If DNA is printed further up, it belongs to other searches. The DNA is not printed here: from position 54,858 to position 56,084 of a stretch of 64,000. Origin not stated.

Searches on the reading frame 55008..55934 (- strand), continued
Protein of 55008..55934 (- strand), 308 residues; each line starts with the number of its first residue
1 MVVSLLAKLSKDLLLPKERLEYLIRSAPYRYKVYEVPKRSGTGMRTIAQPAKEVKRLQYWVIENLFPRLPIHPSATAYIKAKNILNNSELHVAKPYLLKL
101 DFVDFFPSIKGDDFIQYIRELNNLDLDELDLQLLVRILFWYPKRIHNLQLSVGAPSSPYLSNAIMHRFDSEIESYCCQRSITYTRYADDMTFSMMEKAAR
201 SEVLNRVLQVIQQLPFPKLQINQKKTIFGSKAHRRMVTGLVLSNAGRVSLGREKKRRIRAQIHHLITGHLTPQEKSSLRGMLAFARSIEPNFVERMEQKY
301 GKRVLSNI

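Call 45: get_annotated_region(hit=H13, flank=2500)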
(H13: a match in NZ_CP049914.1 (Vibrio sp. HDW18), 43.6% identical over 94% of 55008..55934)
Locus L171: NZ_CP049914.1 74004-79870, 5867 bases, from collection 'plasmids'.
description: Vibrio sp. HDW18 plasmid p_unnamed1, complete sequence
organism: Vibrio sp. HDW18 (NCBI taxid 2714948)
taxonomy: Bacteria; Pseudomonadota; Gammaproteobacteria; Vibrionales; Vibrionaceae; Vibrio; Vibrio sp. HDW18
host: -; source: Anodonta arcaeformis,single bacterial strain; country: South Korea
typing (MOB-suite, as given by PLSDB): non-mobilizable
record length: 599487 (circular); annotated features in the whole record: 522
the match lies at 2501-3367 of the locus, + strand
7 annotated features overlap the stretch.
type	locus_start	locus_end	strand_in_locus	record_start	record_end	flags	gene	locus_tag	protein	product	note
CDS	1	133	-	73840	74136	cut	-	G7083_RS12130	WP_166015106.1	YkgJ family cysteine cluster protein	-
CDS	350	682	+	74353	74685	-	-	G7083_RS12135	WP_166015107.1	PBPRA1643 family SWIM/SEC-C metal-binding motif protein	GO:0008150 - biological_process [Evidence IEA]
CDS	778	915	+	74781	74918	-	-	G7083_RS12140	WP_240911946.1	integrase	-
CDS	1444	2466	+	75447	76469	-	-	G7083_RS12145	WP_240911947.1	retron St85 family effector protein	-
CDS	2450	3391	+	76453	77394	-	-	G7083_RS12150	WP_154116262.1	retron St85 family RNA-directed DNA polymerase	GO:0051607 - defense response to virus [Evidence IEA]; GO:0001171 - reverse transcription [Evidence IEA]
CDS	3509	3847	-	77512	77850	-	-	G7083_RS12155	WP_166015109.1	HNH endonuclease family protein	-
CDS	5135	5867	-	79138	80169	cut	tdh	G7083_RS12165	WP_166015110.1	L-threonine 3-dehydrogenase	GO:0006567 - threonine catabolic process [Evidence IEA]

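Call 46: get_annotated_region(hit=H19, flank=2500)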
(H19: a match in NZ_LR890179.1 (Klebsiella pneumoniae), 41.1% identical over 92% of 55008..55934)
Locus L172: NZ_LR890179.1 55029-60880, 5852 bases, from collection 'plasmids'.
description: Klebsiella pneumoniae strain INF007 isolate INF007 plasmid 2, complete sequence
organism: Klebsiella pneumoniae (NCBI taxid 573)
taxonomy: Bacteria; Pseudomonadota; Gammaproteobacteria; Enterobacterales; Enterobacteriaceae; Klebsiella; Klebsiella pneumoniae
host: -; source: -; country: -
typing (MOB-suite, as given by PLSDB): conjugative; replicon IncFIB,IncHI1B; relaxase MOBH; mating-pair formation MPF_F
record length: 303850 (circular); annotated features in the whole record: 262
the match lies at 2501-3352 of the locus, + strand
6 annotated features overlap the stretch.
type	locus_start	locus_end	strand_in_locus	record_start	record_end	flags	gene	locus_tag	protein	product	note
CDS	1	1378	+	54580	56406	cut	-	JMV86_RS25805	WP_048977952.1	AAA family ATPase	GO:0006302 - double-strand break repair [Evidence IEA]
CDS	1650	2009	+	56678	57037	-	-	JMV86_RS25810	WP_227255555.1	hypothetical protein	-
CDS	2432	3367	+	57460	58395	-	-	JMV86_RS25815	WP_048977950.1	retron St85 family RNA-directed DNA polymerase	GO:0051607 - defense response to virus [Evidence IEA]; GO:0001171 - reverse transcription [Evidence IEA]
CDS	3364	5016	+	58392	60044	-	ptuA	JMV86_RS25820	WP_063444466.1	retron Ec78 anti-phage system effector ATPase PtuA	GO:0051607 - defense response to virus [Evidence IEA]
CDS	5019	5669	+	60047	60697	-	ptuB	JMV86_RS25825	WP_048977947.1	retron Ec78 anti-phage system effector HNH endonuclease PtuB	GO:0051607 - defense response to virus [Evidence IEA]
CDS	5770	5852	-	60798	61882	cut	-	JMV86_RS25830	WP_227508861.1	IS3 family transposase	-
